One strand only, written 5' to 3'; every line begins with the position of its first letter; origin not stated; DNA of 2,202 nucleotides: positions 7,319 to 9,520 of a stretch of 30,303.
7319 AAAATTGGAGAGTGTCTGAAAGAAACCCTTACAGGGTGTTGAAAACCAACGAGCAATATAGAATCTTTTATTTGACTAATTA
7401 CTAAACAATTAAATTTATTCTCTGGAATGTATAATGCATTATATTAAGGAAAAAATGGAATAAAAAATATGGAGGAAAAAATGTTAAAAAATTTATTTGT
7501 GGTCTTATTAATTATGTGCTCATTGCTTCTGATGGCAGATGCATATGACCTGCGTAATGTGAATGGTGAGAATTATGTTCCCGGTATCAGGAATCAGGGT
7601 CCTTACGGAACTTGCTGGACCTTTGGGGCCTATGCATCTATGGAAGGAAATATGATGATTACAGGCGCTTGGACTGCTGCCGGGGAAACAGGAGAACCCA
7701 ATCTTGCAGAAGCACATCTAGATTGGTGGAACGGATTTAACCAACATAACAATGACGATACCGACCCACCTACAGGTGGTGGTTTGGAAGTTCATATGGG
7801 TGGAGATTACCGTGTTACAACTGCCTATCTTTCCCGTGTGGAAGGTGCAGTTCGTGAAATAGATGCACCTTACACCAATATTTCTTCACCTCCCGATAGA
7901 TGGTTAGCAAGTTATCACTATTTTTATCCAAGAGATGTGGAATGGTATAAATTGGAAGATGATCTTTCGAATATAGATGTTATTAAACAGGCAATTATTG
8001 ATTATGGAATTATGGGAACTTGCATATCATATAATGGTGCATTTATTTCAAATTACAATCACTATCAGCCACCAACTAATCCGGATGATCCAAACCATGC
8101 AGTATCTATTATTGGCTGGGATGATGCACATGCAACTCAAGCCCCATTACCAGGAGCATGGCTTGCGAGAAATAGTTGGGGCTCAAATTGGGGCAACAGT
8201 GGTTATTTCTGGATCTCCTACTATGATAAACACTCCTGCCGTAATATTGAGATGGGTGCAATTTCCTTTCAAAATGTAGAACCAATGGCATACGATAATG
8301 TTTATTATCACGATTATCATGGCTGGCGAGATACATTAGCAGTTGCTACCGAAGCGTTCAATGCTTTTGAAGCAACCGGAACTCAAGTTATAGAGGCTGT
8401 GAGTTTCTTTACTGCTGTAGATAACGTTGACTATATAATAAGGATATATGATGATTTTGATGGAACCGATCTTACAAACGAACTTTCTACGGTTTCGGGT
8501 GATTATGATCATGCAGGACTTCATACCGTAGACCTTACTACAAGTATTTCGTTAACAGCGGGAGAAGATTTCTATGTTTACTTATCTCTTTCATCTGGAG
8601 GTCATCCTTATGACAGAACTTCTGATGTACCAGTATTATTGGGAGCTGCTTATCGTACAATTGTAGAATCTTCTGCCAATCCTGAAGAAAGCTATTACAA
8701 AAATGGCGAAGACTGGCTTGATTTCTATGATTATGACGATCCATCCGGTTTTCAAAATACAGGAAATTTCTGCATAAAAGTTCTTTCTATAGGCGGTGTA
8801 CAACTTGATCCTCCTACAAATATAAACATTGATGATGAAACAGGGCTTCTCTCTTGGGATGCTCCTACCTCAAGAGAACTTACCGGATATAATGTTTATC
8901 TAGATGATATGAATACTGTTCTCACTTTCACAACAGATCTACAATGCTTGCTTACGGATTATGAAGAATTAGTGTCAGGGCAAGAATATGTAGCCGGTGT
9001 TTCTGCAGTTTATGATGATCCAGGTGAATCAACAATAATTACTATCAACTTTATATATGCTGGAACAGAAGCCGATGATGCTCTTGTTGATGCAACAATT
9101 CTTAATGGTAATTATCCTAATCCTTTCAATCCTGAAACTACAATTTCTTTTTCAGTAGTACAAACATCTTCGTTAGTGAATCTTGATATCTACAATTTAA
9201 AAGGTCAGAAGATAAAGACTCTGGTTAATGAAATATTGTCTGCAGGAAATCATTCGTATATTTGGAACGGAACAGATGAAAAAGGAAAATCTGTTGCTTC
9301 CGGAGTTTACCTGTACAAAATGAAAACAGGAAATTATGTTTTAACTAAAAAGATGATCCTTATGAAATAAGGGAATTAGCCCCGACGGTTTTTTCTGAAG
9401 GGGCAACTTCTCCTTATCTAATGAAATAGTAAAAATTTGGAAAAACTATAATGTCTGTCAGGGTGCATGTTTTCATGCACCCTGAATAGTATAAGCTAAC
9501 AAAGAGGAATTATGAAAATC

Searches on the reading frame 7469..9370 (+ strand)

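Call 71: search_protein_families(library=pfam, proteins=[window:7469-9370:+], max_evalue=0.00001)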
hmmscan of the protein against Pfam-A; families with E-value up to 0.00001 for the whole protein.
window:7469-9370:+ (633 aa): 4 families
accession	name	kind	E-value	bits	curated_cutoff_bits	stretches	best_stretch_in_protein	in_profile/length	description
PF18560.7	Lectin_like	-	8.5e-27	94.7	27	1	278-439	1-155/156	Lectin like domain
PF00112.29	Peptidase_C1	-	8.8e-19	68.9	20.7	1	24-258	3-211/220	Papain family cysteine protease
PF13860.13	FlgD_ig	-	6.6e-10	39.3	27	1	557-620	10-75/79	FlgD Ig-like domain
PF18962.6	Por_Secre_tail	-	1.4e-06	28.9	27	1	549-630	2-74/75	Secretion system C-terminal sorting domain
